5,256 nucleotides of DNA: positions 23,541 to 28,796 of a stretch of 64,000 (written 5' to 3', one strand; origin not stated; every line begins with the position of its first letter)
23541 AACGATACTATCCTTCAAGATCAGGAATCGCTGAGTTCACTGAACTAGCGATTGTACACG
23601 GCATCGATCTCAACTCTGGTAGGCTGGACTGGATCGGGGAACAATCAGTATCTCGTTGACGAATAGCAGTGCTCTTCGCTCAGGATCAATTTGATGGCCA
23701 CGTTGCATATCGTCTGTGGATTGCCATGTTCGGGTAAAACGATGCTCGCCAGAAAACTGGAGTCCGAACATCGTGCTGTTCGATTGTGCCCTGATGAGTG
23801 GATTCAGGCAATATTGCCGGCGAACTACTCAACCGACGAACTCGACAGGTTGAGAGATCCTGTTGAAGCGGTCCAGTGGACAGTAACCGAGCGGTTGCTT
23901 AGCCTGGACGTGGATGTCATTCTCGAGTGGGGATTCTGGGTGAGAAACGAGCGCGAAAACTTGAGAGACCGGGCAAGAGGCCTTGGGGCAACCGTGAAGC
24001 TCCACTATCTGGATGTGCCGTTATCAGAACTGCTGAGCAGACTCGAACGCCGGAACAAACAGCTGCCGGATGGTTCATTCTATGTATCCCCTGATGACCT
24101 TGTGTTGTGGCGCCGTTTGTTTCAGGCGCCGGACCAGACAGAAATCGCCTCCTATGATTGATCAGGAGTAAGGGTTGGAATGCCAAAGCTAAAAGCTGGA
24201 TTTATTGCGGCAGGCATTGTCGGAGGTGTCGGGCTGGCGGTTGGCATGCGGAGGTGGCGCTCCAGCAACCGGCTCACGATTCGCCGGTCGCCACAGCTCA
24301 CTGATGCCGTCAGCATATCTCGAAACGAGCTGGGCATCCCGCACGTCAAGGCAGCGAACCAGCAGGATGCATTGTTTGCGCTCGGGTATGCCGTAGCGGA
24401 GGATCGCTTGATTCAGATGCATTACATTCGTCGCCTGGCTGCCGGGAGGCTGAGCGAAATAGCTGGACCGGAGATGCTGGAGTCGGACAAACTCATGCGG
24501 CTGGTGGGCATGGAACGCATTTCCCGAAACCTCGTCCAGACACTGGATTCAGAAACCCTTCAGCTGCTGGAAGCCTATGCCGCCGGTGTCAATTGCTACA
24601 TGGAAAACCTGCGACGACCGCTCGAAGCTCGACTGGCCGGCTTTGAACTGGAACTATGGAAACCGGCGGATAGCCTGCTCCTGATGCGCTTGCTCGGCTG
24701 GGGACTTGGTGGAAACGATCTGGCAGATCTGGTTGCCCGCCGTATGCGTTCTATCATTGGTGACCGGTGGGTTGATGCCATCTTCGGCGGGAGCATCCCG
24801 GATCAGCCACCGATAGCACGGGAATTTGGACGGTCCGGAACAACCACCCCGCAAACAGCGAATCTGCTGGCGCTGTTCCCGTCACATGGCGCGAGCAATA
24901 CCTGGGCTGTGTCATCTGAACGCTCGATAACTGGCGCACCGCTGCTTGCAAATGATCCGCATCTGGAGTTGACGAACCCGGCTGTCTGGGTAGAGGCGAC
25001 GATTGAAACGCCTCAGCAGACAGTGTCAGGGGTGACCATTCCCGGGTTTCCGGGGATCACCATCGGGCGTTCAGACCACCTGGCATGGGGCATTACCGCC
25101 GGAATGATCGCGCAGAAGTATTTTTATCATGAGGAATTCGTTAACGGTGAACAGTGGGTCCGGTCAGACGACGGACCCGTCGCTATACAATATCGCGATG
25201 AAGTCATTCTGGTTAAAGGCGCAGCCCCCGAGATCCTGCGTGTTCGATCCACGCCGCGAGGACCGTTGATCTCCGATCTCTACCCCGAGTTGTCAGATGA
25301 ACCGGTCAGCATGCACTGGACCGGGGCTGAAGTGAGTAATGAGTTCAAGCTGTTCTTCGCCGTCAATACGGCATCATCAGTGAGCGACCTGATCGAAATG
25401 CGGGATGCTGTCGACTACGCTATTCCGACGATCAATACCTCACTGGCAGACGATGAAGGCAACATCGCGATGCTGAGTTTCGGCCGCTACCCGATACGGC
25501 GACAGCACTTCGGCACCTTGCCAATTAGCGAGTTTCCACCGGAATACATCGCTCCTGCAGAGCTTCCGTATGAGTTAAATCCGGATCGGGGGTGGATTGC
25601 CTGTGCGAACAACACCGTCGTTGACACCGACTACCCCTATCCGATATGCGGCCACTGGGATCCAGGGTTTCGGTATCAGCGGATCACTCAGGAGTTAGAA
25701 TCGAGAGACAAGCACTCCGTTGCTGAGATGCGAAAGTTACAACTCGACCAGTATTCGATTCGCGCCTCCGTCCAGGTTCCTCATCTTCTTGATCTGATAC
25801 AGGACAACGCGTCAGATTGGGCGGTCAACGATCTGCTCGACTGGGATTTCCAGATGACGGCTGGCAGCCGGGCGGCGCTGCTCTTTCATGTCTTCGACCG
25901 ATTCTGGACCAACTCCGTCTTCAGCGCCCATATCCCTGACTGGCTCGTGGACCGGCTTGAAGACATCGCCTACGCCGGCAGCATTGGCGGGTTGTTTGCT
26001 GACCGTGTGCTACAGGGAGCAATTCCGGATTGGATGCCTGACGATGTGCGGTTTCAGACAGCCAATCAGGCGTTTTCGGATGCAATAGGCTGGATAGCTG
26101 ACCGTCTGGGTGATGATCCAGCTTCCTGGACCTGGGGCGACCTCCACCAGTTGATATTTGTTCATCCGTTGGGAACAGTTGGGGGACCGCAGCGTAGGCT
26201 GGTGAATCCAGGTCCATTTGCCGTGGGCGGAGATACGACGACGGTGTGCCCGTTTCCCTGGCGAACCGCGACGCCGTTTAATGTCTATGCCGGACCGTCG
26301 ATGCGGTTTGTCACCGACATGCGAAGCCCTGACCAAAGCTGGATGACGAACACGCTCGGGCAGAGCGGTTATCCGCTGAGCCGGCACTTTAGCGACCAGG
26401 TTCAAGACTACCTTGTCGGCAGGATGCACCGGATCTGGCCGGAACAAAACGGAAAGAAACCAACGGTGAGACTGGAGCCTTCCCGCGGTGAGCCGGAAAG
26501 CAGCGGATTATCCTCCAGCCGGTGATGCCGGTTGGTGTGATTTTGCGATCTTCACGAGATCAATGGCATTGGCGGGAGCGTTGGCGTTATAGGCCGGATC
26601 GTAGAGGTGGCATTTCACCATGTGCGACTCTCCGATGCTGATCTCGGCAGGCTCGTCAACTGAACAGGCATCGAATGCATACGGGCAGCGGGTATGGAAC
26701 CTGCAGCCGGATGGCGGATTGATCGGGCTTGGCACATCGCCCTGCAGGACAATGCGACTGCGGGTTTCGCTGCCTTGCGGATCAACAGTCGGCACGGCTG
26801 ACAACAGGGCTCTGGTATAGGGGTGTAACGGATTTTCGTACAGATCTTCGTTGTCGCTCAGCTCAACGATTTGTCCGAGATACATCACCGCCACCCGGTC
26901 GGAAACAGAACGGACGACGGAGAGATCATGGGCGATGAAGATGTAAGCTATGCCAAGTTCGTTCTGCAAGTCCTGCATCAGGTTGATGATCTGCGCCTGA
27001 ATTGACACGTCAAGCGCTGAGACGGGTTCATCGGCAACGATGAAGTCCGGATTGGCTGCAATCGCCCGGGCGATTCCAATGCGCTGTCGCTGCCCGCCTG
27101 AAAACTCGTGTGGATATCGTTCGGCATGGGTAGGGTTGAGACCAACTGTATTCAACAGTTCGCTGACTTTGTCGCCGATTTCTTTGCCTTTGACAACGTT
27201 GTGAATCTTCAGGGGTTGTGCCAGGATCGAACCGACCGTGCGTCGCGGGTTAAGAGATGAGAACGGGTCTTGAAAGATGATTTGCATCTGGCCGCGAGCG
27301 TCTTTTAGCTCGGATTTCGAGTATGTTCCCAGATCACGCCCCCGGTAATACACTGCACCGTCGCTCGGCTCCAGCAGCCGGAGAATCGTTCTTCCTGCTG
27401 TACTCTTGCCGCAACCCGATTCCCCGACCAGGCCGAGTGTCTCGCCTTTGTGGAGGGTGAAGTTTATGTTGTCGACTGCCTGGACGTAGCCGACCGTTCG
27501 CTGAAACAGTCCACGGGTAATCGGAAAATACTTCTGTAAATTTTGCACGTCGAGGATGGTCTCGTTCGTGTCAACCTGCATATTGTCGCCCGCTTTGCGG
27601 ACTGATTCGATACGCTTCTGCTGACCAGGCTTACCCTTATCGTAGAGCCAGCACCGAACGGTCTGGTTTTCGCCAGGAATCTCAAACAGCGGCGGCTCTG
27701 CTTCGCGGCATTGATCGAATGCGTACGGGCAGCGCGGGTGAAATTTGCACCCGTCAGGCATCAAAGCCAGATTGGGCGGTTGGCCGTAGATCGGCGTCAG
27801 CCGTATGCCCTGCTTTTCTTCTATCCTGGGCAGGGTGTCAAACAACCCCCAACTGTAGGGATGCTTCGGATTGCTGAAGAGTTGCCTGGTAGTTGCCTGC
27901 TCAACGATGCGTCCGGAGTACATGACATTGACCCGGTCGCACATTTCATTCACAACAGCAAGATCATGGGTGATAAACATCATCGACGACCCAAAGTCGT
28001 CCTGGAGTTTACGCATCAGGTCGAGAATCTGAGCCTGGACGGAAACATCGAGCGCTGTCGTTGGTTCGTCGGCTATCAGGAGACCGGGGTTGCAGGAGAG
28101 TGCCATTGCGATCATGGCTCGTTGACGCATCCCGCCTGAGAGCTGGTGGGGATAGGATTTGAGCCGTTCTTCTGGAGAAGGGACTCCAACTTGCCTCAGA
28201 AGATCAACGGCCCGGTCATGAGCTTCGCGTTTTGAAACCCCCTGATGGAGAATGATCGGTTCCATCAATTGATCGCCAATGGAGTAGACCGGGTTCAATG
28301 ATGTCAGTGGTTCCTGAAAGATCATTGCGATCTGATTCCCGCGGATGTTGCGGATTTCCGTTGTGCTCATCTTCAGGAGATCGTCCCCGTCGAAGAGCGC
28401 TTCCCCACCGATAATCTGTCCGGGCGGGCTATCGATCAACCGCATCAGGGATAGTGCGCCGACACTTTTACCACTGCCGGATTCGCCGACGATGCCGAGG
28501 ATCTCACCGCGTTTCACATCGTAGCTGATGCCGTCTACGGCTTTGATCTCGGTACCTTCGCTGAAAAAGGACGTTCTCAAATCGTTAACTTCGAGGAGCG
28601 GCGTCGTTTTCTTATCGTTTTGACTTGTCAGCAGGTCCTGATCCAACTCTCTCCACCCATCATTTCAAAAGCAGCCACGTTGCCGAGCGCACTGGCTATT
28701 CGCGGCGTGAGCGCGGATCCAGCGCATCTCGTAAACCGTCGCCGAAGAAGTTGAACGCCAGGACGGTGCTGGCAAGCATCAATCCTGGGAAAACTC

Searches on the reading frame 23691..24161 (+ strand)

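Call 5: search_protein_families(library=pfam, proteins=[window:23691-24161:+], max_evalue=0.01)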
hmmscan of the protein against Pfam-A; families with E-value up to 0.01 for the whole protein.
window:23691-24161:+ (156 aa): 4 families
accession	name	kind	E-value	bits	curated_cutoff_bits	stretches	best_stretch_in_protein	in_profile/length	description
PF13671.12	AAA_33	-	7.6e-21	75.4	27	1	5-127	1-124/143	AAA domain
PF13238.12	AAA_18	-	1.2e-07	32.7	29.4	1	7-125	2-115/128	AAA domain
PF08433.16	KTI12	-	0.00019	21.5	22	1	5-123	3-121/271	Chromatin associated protein KTI12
PF06414.18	Zeta_toxin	-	0.0011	18.9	22.3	1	5-125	18-147/199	Zeta toxin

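Call 6: search_protein_families(library=ncbifam, proteins=[window:23691-24161:+], max_evalue=0.01)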
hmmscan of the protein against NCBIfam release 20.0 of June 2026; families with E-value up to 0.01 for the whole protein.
window:23691-24161:+ (156 aa): 3 families
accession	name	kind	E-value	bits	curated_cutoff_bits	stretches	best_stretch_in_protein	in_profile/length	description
TIGR03575.1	selen_PSTK_euk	equivalog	7.8e-05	22.1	382.35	0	6-27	2-23/340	L-seryl-tRNA(Sec) kinase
NF001866.0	PRK00625.1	equivalog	0.00094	19.4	142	0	7-23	4-20/173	shikimate kinase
TIGR03574.1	selen_PSTK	equivalog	0.0087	15.5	290.5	0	6-127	2-122/249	L-seryl-tRNA(Sec) kinase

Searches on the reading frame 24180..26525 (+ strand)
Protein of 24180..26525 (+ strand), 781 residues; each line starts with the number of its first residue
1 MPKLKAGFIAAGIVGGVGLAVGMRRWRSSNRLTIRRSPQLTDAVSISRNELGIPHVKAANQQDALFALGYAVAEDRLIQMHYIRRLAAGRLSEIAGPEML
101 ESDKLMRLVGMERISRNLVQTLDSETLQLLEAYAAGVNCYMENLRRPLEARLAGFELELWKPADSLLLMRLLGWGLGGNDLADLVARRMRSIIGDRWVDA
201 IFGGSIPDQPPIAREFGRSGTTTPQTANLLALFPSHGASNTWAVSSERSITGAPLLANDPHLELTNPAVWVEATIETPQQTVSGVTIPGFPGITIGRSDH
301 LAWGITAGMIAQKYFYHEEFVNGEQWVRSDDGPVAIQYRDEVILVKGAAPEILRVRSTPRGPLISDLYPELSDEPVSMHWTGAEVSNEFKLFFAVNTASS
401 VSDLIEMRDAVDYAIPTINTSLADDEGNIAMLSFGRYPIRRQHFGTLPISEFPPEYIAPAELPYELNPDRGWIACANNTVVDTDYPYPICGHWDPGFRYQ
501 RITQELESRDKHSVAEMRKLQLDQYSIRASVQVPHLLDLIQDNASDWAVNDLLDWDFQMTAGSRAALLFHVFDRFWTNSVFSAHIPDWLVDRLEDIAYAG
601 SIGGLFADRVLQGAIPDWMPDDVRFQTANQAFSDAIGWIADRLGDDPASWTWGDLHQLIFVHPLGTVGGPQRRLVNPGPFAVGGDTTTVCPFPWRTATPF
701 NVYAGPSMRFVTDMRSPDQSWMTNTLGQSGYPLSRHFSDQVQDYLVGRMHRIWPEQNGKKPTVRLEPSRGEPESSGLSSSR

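Call 5: search_protein_families(library=pfam, proteins=[window:24180-26525:+], max_evalue=0.01)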
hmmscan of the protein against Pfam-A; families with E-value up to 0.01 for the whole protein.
window:24180-26525:+ (781 aa): 1 family
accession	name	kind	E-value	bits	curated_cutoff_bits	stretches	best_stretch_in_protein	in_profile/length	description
PF01804.23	Penicil_amidase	-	1.5e-172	576.6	21.3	1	44-753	2-667/675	Penicillin amidase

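Call 6: search_protein_families(library=ncbifam, proteins=[window:24180-26525:+], max_evalue=0.01)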
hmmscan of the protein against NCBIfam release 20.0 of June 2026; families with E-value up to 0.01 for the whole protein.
window:24180-26525:+ (781 aa): 1 family
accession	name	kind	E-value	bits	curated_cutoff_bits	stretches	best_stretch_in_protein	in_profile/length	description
NF051460.1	bi_acylase_PvdQ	equivalog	3.1e-15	55.1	950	1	43-431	27-412/763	bifunctional acylase PvdQ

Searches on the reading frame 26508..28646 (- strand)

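Call 61: search_protein_families(library=pfam, proteins=[window:26508-28646:-], max_evalue=0.00001)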
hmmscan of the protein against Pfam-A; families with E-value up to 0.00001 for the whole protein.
window:26508-28646:- (712 aa): 5 families
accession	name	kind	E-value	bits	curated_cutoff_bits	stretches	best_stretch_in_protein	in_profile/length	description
PF00005.33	ABC_tran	-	3.5e-61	206.2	25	2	392-542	2-136/137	ABC transporter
PF08352.17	oligo_HPY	-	6.9e-42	142.1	27.1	2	248-313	1-65/65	Oligopeptide/dipeptide transporter, C-terminal region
PF13304.12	AAA_21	-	2.2e-11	44.8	27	0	165-232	234-303/304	AAA domain, putative AbiEii toxin, Type IV TA system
PF13401.12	AAA_22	-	3e-07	31.3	27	0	406-440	10-45/130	AAA domain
PF02463.25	SMC_N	-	1.4e-06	28.3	40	0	404-587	27-211/220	RecF/RecN/SMC N terminal domain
